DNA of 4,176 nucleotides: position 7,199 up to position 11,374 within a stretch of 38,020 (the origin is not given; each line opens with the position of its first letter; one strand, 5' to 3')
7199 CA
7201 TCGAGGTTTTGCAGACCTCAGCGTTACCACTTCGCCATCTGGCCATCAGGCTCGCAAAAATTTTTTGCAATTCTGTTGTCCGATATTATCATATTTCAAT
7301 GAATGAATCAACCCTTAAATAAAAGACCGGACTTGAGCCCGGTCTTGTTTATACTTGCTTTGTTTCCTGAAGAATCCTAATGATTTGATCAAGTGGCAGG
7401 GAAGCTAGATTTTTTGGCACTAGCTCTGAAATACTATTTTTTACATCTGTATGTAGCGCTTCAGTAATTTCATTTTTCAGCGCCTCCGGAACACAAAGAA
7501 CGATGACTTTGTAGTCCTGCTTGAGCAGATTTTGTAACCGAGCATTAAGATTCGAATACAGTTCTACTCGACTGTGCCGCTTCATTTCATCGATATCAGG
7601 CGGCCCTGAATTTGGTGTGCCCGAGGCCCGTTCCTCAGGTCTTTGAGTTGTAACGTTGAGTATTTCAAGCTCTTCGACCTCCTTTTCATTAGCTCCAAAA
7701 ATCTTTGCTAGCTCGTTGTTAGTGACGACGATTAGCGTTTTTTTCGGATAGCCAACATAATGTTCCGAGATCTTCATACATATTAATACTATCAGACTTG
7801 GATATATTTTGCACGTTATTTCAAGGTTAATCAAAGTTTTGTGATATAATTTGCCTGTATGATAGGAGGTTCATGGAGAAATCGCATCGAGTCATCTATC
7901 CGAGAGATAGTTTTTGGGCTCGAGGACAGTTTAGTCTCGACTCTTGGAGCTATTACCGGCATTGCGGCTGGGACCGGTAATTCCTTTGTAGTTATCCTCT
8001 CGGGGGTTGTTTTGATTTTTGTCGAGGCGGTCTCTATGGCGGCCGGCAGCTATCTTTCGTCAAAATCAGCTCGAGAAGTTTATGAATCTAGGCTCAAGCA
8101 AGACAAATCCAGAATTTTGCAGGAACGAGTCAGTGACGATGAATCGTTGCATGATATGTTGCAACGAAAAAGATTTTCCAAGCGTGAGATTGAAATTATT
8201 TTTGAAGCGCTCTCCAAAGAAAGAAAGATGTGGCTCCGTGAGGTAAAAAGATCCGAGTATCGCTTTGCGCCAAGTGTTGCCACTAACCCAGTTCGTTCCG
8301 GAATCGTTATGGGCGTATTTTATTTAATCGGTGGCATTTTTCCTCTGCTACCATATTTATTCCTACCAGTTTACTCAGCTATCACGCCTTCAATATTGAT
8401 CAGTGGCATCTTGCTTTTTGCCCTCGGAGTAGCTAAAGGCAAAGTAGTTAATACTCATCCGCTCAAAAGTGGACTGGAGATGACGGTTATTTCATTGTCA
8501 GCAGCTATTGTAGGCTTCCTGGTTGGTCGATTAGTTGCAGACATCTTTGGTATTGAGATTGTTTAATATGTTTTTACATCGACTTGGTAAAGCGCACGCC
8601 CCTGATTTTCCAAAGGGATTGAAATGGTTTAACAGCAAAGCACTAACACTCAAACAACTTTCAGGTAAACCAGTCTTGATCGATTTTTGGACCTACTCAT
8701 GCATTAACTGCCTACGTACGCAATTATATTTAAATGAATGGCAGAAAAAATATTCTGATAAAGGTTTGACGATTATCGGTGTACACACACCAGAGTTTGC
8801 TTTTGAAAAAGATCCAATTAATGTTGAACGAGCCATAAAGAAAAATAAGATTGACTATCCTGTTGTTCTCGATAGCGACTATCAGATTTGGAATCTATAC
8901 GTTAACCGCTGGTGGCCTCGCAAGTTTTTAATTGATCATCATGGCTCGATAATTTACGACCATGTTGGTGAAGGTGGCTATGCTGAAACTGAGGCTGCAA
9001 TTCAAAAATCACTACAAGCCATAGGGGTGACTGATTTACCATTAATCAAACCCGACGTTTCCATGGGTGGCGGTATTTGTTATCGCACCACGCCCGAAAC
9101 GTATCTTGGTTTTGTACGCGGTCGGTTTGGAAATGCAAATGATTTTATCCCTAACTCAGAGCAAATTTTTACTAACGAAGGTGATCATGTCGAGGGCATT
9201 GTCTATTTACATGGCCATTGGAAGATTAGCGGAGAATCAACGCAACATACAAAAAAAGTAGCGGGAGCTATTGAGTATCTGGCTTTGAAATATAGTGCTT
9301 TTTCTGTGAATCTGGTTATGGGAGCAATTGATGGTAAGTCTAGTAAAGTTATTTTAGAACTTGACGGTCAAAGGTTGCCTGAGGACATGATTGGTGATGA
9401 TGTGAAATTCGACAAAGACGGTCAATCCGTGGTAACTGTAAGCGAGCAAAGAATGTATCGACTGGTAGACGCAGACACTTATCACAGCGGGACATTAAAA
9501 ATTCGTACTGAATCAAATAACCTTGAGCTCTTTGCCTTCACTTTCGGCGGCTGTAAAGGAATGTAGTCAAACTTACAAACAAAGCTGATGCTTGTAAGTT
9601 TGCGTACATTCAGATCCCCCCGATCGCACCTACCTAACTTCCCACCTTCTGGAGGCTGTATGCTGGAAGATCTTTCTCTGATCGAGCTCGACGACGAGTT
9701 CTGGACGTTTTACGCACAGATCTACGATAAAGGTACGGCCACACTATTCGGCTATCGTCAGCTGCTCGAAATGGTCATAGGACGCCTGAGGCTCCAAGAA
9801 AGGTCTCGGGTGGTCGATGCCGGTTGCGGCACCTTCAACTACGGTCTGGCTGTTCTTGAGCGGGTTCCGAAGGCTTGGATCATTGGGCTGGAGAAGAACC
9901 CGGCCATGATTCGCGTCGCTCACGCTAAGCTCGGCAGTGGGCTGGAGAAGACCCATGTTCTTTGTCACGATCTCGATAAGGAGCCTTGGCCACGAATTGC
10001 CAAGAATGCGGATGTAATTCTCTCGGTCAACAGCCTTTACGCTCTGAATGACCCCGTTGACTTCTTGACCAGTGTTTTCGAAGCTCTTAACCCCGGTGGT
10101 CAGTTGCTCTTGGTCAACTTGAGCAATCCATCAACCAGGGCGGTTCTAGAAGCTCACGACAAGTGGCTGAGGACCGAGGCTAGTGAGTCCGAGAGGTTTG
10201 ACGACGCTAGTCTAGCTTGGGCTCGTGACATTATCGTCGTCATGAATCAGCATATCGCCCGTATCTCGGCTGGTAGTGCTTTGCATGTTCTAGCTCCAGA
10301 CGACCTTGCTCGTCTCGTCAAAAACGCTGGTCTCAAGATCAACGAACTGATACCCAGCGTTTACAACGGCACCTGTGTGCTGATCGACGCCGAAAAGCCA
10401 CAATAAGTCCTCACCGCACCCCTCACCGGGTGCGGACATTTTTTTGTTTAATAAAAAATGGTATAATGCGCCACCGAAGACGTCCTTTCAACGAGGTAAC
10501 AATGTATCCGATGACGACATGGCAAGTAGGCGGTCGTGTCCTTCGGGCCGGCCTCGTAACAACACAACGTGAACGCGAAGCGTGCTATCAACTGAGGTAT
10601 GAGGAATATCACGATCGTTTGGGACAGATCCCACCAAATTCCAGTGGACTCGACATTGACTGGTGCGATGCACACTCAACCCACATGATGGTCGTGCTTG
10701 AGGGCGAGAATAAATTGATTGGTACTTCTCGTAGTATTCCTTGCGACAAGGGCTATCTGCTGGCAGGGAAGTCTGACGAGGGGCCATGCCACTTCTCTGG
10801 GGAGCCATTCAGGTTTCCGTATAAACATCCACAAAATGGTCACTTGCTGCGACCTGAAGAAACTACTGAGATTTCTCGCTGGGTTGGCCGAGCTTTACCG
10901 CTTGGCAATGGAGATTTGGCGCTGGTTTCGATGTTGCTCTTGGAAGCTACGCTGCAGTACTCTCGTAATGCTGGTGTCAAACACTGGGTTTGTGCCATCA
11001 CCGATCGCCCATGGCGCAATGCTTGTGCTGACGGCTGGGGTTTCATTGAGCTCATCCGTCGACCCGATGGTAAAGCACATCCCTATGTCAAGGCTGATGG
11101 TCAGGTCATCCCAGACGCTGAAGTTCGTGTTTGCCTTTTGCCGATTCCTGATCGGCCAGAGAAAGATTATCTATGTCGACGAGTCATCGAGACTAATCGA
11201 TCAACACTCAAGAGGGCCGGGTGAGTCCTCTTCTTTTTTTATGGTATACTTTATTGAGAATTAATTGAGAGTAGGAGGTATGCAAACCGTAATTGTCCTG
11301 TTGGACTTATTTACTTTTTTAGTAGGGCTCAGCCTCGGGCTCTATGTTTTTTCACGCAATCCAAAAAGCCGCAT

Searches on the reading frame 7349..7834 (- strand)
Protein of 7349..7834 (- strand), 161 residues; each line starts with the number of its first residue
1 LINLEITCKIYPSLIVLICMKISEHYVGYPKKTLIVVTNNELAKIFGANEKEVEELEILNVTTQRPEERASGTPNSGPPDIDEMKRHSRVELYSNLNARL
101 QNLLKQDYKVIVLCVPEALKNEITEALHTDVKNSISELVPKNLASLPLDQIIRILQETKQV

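Call 6: search_protein_families(library=pfam, proteins=[window:7349-7834:-], max_evalue=0.001)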
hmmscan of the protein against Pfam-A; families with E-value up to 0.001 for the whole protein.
window:7349-7834:- (161 aa): 2 families
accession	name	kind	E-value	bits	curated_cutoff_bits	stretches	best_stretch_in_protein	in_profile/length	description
PF18856.6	baeRF_family12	-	1.1e-08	36.2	27.7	1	32-153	1-136/138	Bacterial archaeo-eukaryotic release factor family 12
PF10116.14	Host_attach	-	2.8e-06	28.4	26.7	1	34-155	1-138/138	Protein required for attachment to host cells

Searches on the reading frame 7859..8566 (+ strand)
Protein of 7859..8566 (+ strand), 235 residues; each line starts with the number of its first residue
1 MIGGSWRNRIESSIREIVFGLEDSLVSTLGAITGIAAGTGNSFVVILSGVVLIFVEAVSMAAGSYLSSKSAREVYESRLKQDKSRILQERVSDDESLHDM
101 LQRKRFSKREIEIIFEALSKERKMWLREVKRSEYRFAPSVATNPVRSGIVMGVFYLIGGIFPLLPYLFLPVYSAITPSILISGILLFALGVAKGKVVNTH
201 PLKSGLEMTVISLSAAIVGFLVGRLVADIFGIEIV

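Call 6: search_protein_families(library=pfam, proteins=[window:7859-8566:+], max_evalue=0.001)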
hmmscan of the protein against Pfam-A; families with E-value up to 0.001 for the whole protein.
window:7859-8566:+ (235 aa): 1 family
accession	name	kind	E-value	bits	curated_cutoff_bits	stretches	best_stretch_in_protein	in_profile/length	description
PF01988.24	VIT1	-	6.4e-51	173.7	28.1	1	14-224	1-214/214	VIT family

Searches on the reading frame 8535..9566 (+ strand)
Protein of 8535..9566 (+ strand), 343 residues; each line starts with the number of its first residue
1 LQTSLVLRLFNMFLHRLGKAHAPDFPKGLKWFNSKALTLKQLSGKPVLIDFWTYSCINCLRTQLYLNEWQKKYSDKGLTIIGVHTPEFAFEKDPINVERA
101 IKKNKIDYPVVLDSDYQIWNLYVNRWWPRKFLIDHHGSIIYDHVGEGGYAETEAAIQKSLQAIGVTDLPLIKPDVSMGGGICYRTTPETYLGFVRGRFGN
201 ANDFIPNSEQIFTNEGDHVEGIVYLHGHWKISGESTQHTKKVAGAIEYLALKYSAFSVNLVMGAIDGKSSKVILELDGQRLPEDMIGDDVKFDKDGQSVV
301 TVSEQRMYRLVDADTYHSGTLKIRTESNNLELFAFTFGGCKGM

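Call 6: search_protein_families(library=pfam, proteins=[window:8535-9566:+], max_evalue=0.001)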
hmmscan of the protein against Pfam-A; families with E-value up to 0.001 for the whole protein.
window:8535-9566:+ (343 aa): 4 families
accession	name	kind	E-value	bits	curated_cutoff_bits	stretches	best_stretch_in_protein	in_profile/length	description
PF17991.7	Thioredoxin_10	-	2.6e-23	83.6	27.1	1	186-338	1-142/142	Thioredoxin like C-terminal domain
PF08534.16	Redoxin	-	2.2e-14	53.9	26.6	1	33-148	17-137/148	Redoxin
PF00578.27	AhpC-TSA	-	1.3e-11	44.9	26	1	22-141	5-123/124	AhpC/TSA family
PF13905.12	Thioredoxin_8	-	3.6e-07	30.9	27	1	44-139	1-94/94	Thioredoxin-like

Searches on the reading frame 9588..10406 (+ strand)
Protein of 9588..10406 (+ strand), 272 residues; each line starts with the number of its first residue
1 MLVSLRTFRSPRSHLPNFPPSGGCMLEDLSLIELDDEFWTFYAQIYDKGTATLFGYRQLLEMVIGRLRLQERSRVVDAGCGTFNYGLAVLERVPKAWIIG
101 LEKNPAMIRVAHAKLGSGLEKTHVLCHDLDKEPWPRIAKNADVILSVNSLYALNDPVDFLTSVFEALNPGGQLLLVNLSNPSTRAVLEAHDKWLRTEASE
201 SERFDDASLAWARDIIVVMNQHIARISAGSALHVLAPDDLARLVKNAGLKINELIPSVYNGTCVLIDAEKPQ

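Call 6: search_protein_families(library=pfam, proteins=[window:9588-10406:+], max_evalue=0.001)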
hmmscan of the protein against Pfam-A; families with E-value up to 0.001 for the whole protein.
window:9588-10406:+ (272 aa): 7 families
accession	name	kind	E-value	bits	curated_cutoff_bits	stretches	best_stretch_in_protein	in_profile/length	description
PF13489.12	Methyltransf_23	-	3.1e-11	43.7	27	1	68-252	19-162/164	Methyltransferase domain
PF13649.12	Methyltransf_25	-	4e-11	43.9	27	1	75-171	1-97/97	Methyltransferase domain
PF13847.12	Methyltransf_31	-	1.5e-10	41.4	27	1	72-186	4-114/145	Methyltransferase domain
PF08242.18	Methyltransf_12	-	1.9e-09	38.6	30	1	76-173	1-98/98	Methyltransferase domain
PF08241.18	Methyltransf_11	-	2.1e-08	35.1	21.2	1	76-174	1-94/95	Methyltransferase domain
PF01209.24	Ubie_methyltran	-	6.8e-06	26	20.1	1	69-194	45-170/233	ubiE/COQ5 methyltransferase family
PF05175.20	MTS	-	8.4e-05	22.7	23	1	66-190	26-153/170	Methyltransferase small domain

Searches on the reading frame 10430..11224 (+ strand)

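Call 6: search_protein_families(library=pfam, proteins=[window:10430-11224:+], max_evalue=0.001)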
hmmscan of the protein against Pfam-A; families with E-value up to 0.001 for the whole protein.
window:10430-11224:+ (264 aa): 2 families
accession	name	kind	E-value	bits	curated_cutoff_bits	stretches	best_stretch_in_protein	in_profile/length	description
PF13444.12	Acetyltransf_5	-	2.3e-06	28.7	22.4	1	55-109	1-56/102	Acetyltransferase (GNAT) domain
PF21926.2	FeeM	-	4.8e-05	23.6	27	1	51-103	1-52/158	N-acyl amino acid synthase FeeM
